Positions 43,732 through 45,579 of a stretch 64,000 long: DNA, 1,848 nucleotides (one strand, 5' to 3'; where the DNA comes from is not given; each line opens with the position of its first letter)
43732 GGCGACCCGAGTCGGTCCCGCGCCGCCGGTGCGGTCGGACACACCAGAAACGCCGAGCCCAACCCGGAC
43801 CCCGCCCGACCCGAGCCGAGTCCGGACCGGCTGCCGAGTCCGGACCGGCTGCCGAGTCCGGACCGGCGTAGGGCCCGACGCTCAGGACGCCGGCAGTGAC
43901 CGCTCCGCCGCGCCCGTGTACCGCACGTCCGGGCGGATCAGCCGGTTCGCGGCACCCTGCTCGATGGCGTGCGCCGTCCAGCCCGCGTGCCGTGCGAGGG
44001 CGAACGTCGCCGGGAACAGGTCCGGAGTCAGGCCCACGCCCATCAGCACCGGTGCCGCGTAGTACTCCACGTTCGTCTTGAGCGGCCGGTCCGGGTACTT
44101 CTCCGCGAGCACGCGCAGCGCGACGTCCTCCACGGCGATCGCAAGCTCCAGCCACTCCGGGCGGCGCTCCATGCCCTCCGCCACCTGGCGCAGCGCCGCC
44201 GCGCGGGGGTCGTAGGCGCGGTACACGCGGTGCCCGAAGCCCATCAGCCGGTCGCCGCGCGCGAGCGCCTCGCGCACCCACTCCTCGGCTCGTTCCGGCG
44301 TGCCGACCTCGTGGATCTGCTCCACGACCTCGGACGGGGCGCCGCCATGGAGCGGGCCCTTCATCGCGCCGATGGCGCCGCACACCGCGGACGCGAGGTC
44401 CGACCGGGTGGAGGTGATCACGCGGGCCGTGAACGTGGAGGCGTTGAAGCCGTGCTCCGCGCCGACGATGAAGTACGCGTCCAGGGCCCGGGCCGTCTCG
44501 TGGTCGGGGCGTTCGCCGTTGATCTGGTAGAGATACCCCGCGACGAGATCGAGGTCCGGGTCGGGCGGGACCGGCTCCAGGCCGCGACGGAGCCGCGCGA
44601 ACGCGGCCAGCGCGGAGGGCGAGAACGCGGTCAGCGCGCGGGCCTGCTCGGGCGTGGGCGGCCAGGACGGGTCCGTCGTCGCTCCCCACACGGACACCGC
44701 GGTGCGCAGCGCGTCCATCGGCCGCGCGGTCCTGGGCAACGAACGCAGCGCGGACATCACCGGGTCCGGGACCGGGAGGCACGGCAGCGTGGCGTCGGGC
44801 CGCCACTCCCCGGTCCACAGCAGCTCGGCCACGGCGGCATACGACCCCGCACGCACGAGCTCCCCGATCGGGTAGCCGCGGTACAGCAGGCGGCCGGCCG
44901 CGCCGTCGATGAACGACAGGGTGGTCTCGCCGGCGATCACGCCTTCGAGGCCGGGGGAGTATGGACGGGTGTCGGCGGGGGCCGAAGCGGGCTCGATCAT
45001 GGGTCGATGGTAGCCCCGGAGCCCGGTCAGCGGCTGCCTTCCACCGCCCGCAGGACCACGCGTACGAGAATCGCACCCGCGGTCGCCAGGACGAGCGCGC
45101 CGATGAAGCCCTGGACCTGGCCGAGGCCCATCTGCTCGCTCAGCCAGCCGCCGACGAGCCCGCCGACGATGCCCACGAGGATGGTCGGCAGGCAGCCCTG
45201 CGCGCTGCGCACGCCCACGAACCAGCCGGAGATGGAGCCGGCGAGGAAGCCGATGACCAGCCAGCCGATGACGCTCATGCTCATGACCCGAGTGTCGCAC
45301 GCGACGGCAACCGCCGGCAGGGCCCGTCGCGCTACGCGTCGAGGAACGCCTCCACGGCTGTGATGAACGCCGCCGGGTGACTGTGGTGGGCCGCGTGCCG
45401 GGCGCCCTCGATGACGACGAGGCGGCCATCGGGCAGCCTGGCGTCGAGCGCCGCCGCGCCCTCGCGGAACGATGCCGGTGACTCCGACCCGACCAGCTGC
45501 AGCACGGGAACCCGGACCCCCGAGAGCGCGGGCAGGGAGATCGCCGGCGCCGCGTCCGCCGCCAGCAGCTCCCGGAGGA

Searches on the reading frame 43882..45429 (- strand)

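Call 16: search_protein_families(library=pfam, proteins=[window:43882-45429:-], max_evalue=0.0001)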
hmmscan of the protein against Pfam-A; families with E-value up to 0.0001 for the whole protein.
window:43882-45429:- (515 aa): 1 family
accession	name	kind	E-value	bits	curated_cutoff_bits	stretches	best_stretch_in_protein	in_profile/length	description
PF00285.26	Citrate_synt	-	1.3e-103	347.2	27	1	160-500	1-356/357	Citrate synthase, C-terminal domain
